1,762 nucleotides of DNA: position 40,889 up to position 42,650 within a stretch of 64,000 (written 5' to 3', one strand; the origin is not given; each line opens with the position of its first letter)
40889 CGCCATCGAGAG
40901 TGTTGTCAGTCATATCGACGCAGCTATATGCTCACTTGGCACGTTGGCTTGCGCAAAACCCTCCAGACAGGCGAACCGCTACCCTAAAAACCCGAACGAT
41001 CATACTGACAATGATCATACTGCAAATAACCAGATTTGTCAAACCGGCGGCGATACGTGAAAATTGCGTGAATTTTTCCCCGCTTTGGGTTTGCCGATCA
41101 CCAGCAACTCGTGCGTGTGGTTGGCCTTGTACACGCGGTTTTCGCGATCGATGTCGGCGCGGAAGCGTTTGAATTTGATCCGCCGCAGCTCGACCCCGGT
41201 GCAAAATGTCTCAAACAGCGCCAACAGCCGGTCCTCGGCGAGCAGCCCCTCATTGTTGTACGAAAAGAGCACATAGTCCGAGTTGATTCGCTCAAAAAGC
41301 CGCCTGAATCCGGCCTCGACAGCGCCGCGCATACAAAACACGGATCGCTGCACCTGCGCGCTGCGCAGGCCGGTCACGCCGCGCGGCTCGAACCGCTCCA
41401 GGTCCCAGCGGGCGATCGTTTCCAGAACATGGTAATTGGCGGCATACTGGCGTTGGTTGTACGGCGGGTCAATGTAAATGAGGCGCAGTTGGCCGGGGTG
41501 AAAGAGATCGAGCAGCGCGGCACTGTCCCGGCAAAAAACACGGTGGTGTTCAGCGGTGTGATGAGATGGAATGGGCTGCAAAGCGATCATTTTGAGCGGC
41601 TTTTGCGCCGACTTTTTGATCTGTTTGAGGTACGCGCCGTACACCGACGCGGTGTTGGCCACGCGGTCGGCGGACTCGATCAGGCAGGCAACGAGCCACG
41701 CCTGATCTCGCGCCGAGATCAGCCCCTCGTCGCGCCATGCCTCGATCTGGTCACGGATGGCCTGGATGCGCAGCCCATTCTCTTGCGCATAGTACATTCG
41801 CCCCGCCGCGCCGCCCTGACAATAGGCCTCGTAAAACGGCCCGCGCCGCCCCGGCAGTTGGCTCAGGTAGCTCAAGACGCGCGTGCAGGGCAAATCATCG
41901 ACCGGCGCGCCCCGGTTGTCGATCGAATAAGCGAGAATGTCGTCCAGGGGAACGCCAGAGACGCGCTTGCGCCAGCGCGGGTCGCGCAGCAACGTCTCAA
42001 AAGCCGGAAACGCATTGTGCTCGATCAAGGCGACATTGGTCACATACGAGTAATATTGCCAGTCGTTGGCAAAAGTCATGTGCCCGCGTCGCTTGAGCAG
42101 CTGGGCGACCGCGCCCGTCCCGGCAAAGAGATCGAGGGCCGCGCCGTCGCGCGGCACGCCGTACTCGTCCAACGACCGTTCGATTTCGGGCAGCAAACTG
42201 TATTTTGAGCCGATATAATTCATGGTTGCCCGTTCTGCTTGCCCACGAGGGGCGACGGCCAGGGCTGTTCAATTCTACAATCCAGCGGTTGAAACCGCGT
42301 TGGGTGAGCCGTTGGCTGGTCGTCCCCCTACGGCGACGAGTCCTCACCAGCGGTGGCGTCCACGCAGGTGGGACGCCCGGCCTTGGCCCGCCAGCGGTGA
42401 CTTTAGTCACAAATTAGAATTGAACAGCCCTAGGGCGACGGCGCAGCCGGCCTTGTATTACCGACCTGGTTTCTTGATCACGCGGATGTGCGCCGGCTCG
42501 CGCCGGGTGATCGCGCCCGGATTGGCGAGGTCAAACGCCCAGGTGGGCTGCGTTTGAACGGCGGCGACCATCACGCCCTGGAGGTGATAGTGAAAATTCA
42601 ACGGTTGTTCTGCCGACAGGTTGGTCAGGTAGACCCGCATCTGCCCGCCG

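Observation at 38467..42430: Two inverted copies of a TIR-bounded ~125-170 bp element bracket a 3.7-kb module (orphan Dam MTase, lipoprotein, two DUF881 paralogs)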

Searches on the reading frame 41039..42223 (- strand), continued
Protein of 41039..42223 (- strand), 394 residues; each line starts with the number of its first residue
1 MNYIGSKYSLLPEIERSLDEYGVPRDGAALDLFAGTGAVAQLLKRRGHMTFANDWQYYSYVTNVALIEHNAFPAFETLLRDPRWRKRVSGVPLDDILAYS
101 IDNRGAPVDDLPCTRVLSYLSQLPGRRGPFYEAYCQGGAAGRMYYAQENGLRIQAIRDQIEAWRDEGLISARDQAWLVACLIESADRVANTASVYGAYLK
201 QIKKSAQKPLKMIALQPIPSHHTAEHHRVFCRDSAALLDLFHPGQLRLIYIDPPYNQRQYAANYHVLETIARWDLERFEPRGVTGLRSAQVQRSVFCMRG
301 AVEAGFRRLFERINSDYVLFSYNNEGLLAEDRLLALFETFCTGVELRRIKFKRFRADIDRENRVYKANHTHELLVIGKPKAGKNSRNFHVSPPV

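Call 47: find_encoding_contigs(protein=P0024, flank=8000, max_places=1)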
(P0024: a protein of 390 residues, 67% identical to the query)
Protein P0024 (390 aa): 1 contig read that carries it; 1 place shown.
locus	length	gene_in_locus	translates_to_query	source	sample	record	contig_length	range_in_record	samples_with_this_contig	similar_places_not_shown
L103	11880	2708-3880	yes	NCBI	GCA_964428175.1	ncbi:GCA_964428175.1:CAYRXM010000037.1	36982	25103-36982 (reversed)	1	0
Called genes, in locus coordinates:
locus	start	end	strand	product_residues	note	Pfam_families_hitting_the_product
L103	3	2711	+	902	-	?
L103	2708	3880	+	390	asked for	PF02086:MethyltransfD12, PF03602:Cons_hypoth95 (faint)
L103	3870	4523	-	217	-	PF00226:DnaJ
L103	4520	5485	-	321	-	PF14803:Zn_ribbon_Nudix, PF00293:NUDIX, PF00583:Acetyltransf_1, PF13673:Acetyltransf_10, PF13508:Acetyltransf_7, PF14542:Acetyltransf_CG (weak)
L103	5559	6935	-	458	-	PF02878:PGM_PMM_I, PF02879:PGM_PMM_II, PF02880:PGM_PMM_III, PF00408:PGM_PMM_IV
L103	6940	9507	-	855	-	PF01933:CofD, PF02878:PGM_PMM_I, PF02879:PGM_PMM_II, PF02880:PGM_PMM_III, PF00408:PGM_PMM_IV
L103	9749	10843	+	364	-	PF01451:LMWPc, PF00293:NUDIX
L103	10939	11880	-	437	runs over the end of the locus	PF00202:Aminotran_3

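Call 48: find_encoding_contigs(protein=P0042, flank=8000, max_places=2)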
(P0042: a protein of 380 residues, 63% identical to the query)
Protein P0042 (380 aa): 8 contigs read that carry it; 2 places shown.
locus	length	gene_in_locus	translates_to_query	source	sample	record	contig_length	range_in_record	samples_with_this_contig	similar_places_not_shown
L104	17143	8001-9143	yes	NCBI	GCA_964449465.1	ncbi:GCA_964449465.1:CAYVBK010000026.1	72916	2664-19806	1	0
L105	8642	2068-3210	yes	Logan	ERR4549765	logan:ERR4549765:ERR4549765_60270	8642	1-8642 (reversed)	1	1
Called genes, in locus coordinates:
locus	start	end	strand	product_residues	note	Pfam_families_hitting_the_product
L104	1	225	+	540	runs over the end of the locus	PF13231:PMT_2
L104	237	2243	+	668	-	PF16126:DUF4838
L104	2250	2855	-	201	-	-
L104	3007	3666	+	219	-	-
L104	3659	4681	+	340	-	PF00535:Glycos_transf_2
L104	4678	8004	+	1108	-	PF10131:PTPS_related (weak)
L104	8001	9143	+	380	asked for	PF02086:MethyltransfD12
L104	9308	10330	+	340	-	PF02415:Chlam_PMP (faint)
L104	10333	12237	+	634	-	PF16640:Big_3_5, PF17803:Cadherin_4, PF17892:Cadherin_5, PF17963:Big_9, PF17803:Cadherin_4, PF17892:Cadherin_5, PF17963:Big_9, PF05345:He_PIG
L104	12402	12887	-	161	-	PF00226:DnaJ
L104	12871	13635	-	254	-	-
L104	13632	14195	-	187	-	PF02677:QueH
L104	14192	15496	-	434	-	PF17957:Big_7 (faint), PF03781:FGE-sulfatase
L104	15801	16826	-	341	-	PF05496:RuvB_N, PF13191:AAA_16 (weak), PF00004:AAA, PF07728:AAA_5 (weak), PF17864:AAA_lid_4, PF05491:WHD_RuvB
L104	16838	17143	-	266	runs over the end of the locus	PF01887:SAM_HAT_N, PF20257:SAM_HAT_C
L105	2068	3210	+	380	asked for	PF02086:MethyltransfD12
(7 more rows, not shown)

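Call 56: list_cluster_members(proteins=[P0001])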
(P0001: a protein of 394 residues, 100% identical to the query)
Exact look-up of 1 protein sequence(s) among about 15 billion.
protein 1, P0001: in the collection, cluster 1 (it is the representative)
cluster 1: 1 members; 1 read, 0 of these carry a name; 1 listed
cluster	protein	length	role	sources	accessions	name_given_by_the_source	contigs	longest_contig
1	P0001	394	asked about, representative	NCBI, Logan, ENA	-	-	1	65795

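Call 62: search_protein_families(library=ncbifam, proteins=[L024:444-1553:+, window:41039-42223:-], max_evalue=0.01)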
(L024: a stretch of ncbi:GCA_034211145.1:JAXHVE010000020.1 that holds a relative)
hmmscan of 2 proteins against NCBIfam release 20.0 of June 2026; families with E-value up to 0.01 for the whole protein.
L024:444-1553:+ (369 aa): 2 families
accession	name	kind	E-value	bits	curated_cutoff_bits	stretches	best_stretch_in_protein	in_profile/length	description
NF003270.0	PRK04247.1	equivalog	0.00015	20.9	216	1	260-336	154-222/250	endonuclease NucS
NF002008.0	PRK00809.1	subfamily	0.003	17.2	139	1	51-96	33-76/146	hypothetical protein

window:41039-42223:- (394 aa): 2 families
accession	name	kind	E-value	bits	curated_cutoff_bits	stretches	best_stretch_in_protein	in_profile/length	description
TIGR00571.1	dam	subfamily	6.9e-05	22.7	114.85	0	2-54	6-52/267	Dam family site-specific DNA-(adenine-N6)-methyltransferase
TIGR00095.1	TIGR00095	equivalog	0.0008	19.1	117.5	0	228-269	105-148/194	16S rRNA (guanine(966)-N(2))-methyltransferase RsmD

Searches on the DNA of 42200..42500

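Call 46: search_rna_families(source=window, start=42200, end=42500, threshold=evalue, max_evalue=1)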
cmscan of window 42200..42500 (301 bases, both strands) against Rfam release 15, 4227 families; matches with E-value up to 1: 0.
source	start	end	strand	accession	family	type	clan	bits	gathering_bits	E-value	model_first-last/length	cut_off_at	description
